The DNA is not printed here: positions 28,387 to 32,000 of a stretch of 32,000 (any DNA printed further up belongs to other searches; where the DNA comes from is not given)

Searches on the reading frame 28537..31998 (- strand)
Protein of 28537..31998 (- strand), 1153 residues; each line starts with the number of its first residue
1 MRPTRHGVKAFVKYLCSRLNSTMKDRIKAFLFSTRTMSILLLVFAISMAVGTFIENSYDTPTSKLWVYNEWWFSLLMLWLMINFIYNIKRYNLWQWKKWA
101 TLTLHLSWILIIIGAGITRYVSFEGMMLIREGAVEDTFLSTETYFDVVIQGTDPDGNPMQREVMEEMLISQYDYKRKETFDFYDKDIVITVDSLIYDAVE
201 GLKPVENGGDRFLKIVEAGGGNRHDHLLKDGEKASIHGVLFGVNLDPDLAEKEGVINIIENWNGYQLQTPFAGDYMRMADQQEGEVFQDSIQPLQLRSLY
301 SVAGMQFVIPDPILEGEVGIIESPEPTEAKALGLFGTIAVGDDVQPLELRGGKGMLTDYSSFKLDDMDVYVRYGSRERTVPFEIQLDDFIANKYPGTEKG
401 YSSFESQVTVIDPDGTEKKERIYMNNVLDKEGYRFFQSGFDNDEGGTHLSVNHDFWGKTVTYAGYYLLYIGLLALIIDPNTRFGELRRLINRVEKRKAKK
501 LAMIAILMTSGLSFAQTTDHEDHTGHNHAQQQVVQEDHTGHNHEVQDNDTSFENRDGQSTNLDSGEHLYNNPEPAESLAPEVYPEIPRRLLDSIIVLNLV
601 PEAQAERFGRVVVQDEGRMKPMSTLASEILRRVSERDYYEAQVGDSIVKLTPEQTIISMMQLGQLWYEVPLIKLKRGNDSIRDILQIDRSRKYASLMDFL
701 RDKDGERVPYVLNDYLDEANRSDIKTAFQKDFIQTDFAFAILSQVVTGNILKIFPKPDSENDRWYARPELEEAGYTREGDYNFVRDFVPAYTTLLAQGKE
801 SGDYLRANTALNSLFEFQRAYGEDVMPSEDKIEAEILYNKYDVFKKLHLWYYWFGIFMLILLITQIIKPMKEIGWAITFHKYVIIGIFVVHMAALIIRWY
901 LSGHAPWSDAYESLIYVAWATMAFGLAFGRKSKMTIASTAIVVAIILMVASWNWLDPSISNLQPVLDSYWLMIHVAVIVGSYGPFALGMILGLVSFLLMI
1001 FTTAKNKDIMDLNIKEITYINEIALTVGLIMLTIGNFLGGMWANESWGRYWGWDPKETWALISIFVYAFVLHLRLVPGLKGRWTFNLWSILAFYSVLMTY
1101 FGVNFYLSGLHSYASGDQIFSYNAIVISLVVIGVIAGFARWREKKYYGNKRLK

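Call 61: search_protein_families(library=pfam, max_evalue=0.0001, proteins=[window:28537-31998:-])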
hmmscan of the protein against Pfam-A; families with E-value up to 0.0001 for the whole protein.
window:28537-31998:- (1153 aa): 2 families
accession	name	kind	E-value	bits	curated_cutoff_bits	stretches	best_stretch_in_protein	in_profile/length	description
PF01578.25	Cytochrom_C_asm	-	1.7e-40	139.4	29.9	1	907-1111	1-212/212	Cytochrome C assembly protein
PF05140.19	ResB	-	5.6e-16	58.9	24.6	1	371-449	196-273/486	ResB-like family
